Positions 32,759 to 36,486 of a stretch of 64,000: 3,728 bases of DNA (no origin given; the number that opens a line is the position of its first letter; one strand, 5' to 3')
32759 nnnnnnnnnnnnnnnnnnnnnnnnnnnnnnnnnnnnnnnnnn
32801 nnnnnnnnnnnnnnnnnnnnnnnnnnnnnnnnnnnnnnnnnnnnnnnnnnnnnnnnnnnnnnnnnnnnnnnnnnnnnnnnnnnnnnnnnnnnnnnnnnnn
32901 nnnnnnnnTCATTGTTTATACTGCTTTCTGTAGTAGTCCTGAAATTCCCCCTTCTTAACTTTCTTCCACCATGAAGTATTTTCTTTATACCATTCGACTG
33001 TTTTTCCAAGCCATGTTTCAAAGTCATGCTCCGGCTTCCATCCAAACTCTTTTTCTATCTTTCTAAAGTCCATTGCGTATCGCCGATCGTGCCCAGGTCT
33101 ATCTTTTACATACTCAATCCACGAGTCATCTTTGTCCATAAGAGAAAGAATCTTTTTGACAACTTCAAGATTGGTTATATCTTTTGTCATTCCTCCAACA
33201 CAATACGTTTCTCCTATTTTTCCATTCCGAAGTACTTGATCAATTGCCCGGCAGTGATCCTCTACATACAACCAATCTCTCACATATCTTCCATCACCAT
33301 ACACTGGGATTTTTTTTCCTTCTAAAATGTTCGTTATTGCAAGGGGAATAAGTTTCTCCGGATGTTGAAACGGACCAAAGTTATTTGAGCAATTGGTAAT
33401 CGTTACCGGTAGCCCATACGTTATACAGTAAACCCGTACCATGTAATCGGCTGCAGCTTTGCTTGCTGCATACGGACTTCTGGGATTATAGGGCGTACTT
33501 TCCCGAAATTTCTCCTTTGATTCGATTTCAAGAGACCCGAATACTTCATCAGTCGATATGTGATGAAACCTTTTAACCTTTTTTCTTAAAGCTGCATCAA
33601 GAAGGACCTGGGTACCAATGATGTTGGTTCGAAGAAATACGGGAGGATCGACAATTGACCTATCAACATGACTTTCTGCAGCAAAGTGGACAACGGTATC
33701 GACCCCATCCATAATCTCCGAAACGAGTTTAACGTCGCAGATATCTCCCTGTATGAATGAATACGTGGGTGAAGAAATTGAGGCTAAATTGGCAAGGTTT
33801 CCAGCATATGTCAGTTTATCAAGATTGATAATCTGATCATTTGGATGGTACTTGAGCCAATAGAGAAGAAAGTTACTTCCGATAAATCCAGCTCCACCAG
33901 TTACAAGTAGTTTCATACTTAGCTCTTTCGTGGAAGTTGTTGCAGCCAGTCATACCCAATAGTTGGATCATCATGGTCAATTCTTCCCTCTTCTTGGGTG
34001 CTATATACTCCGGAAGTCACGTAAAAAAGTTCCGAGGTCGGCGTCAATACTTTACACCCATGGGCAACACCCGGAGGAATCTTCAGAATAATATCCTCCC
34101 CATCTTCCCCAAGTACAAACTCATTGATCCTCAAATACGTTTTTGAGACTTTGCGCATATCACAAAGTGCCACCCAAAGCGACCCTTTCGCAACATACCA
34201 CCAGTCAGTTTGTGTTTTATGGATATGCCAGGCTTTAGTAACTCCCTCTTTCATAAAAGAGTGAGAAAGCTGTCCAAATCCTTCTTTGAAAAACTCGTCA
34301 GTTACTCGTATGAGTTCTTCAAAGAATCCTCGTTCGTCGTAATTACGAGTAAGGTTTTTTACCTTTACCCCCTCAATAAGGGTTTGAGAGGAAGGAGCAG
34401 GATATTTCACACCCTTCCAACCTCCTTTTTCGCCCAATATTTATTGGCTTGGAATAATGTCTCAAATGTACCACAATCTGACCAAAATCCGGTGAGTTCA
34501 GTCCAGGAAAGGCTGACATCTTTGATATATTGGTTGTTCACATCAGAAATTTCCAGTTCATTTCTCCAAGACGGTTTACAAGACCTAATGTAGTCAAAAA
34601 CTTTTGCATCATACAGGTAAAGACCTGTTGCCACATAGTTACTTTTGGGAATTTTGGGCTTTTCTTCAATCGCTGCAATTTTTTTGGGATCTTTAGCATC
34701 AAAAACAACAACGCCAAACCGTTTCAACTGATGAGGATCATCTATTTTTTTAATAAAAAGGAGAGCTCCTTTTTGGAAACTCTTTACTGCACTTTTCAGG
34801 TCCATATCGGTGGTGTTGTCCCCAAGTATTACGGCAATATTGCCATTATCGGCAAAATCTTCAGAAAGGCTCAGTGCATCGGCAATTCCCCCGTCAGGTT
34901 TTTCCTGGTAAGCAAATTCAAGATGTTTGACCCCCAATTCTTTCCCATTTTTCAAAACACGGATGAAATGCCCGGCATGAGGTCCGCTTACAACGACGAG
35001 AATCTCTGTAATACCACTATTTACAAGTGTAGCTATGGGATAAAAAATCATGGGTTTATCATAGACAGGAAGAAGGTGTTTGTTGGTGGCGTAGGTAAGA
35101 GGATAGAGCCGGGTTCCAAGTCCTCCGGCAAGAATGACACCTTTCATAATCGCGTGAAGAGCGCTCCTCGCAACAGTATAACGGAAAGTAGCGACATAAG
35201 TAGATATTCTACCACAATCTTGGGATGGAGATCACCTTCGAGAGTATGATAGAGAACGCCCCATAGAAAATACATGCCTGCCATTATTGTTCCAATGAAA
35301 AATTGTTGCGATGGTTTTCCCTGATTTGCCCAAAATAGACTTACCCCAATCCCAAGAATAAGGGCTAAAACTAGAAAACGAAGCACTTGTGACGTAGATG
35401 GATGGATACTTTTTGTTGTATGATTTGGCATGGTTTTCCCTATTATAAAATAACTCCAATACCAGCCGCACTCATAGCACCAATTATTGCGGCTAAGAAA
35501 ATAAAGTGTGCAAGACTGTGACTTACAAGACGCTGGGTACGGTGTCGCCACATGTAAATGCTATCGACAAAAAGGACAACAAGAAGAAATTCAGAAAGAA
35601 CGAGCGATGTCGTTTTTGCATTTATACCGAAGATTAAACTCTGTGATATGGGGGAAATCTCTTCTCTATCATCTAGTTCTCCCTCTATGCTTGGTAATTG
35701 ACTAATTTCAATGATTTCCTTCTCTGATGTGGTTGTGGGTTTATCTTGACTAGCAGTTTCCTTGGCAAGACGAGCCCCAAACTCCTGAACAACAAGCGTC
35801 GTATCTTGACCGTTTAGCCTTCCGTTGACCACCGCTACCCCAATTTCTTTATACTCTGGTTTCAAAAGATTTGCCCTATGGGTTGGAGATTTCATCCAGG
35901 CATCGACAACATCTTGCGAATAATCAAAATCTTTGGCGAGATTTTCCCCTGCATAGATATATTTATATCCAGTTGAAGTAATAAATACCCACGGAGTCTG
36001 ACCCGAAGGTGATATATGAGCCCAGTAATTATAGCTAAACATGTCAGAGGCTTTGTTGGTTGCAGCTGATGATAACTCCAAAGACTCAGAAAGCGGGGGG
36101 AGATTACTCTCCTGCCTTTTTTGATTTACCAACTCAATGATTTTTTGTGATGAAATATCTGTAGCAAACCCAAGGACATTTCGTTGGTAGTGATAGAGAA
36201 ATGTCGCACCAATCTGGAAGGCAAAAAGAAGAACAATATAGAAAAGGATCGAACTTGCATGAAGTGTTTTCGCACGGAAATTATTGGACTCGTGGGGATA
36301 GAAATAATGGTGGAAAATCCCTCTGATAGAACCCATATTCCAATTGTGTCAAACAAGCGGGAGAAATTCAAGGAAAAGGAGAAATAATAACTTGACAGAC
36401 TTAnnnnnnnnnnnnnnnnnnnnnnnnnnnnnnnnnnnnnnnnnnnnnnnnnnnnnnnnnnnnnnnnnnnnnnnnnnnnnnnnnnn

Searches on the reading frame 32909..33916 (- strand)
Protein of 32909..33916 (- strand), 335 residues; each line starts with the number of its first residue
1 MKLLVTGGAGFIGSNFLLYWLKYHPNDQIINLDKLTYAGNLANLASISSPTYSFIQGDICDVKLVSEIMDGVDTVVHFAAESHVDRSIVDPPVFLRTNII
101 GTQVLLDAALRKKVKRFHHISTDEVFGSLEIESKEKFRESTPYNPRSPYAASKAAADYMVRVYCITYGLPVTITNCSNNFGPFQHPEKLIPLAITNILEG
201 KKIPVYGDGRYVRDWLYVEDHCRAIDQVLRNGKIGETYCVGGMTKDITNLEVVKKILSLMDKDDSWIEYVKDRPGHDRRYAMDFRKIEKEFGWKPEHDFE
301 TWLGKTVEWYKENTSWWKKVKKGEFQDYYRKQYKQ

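Call 5: search_protein_families(library=pfam, proteins=[window:32909-33916:-], max_evalue=0.01)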
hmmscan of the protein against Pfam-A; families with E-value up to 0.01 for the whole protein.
window:32909-33916:- (335 aa): 7 families
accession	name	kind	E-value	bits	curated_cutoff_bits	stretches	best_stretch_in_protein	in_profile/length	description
PF16363.11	GDP_Man_Dehyd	-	2.8e-81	274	27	1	4-303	1-329/332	GDP-mannose 4,6 dehydratase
PF01370.27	Epimerase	-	1.5e-66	224.7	20.9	1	4-241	2-240/240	NAD dependent epimerase/dehydratase family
PF01073.25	3Beta_HSD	-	2.1e-19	70.1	22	1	4-220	1-220/280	3-beta hydroxysteroid dehydrogenase/isomerase family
PF02719.21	Polysacc_synt_2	-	5.8e-19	68.8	20.2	1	3-275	1-266/293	Polysaccharide biosynthesis protein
PF07993.18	NAD_binding_4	-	1e-15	58.1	20.1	1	5-178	1-206/258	Male sterility protein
PF04321.23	RmlD_sub_bind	-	7.2e-11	42.1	27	1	1-164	1-140/287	RmlD substrate binding domain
PF13460.12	NAD_binding_10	-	6.2e-07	29.9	27.2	1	43-161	31-132/184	NAD(P)H-binding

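Call 89: search_protein_families(library=ncbifam, proteins=[window:32909-33916:-], max_evalue=1e-30)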
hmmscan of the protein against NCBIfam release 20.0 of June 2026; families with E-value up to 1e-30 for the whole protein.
window:32909-33916:- (335 aa): 5 families
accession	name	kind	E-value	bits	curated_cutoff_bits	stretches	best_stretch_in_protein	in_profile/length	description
TIGR01181.1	dTDP_gluc_dehyt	equivalog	4.3e-142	472.9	365.1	1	2-320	1-321/321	dTDP-glucose 4,6-dehydratase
NF007490.0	PRK10084.1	subfamily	1.9e-117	392.3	649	1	1-334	1-358/361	dTDP-glucose 4,6-dehydratase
NF007582.0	PRK10217.1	equivalog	4e-108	361.7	698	1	2-327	3-348/355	dTDP-glucose 4,6-dehydratase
TIGR04180.1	EDH_00030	hypoth_equivalog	8.3e-44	149.8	475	1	4-297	2-296/297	NAD-dependent 4,6-dehydratase LegB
TIGR01179.1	galE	equivalog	3.1e-32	111.7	262.3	1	2-314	1-329/332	UDP-glucose 4-epimerase GalE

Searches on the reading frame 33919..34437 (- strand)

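Call 5: search_protein_families(library=pfam, proteins=[window:33919-34437:-], max_evalue=0.01)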
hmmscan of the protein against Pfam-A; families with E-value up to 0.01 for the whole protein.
window:33919-34437:- (172 aa): 3 families
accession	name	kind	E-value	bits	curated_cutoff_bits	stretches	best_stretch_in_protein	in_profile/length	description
PF00908.23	dTDP_sugar_isom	-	1.2e-25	90.6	27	1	19-167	2-155/168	dTDP-4-dehydrorhamnose 3,5-epimerase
PF14667.12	Polysacc_synt_C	-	2.7e-07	31.1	28.7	1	33-130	2-87/111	Polysaccharide biosynthesis C-terminal domain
PF07883.17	Cupin_2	-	0.00028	21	27.2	0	63-90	6-32/70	Cupin domain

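Call 89: search_protein_families(library=ncbifam, proteins=[window:33919-34437:-], max_evalue=1e-30)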
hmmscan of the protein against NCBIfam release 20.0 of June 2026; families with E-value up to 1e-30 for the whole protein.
window:33919-34437:- (172 aa): 0 families

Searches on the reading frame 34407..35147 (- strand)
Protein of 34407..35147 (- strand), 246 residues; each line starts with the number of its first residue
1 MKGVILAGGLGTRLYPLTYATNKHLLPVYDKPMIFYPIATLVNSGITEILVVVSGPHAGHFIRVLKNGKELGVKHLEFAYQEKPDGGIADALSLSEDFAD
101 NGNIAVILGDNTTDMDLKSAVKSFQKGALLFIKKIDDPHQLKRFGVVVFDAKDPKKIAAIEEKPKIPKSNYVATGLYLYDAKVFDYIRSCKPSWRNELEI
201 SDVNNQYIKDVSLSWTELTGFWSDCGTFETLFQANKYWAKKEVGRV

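Call 6: search_protein_families(library=pfam, proteins=[window:34407-35147:-], max_evalue=0.01)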
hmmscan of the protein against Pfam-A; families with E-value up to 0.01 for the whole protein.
window:34407-35147:- (246 aa): 2 families
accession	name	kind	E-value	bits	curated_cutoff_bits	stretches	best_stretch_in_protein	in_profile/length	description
PF00483.29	NTP_transferase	-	1.8e-55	188.6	21.2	1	2-238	1-242/245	Nucleotidyl transferase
PF12804.13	NTP_transf_3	-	1.7e-08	35.2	27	1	3-110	1-95/160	MobA-like NTP transferase domain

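Call 89: search_protein_families(library=ncbifam, proteins=[window:34407-35147:-], max_evalue=1e-30)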
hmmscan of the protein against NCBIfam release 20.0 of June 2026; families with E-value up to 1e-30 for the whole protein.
window:34407-35147:- (246 aa): 5 families
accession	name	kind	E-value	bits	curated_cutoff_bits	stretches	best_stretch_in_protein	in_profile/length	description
TIGR01207.1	rmlA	equivalog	5.3e-65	219.4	360.65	1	2-237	1-235/286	glucose-1-phosphate thymidylyltransferase RfbA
TIGR01208.1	rmlA_long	equivalog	3.4e-56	190.6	320.25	1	2-237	1-233/353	glucose-1-phosphate thymidylyltransferase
NF012024.0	PRK15480.1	equivalog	4.6e-54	183.5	588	1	2-240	5-242/292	glucose-1-phosphate thymidylyltransferase RfbA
TIGR03992.1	Arch_glmU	subfamily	9.6e-42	143.2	292.1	1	1-240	1-229/393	bifunctional sugar-1-phosphate nucleotidylyltransferase/acetyltransferase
NF041313.1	UDPGP_AglF_Halo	equivalog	7.3e-31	107.4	400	1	1-230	1-226/234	UTP--glucose-1-phosphate uridylyltransferase AglF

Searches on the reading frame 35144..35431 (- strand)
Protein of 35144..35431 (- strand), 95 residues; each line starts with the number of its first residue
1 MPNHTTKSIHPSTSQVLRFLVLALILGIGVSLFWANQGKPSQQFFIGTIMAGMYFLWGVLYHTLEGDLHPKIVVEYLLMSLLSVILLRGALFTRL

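Call 69: search_protein_families(library=pfam, proteins=[window:35144-35431:-], max_evalue=0.01)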
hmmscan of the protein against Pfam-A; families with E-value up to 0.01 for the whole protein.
window:35144-35431:- (95 aa): 1 family
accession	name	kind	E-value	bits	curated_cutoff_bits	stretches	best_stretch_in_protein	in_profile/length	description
PF18900.5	DUF5656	-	0.0054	16.5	23.3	1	45-87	196-239/242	Protein of unknown function (DUF5656)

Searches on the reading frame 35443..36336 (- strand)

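Call 6: search_protein_families(library=pfam, proteins=[window:35443-36336:-], max_evalue=0.01)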
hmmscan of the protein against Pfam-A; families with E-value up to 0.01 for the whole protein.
window:35443-36336:- (297 aa): 1 family
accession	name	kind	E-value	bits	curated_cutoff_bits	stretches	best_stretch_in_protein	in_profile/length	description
PF00188.32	CAP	-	5.3e-20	72.8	21.1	1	68-185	2-116/117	Cysteine-rich secretory protein family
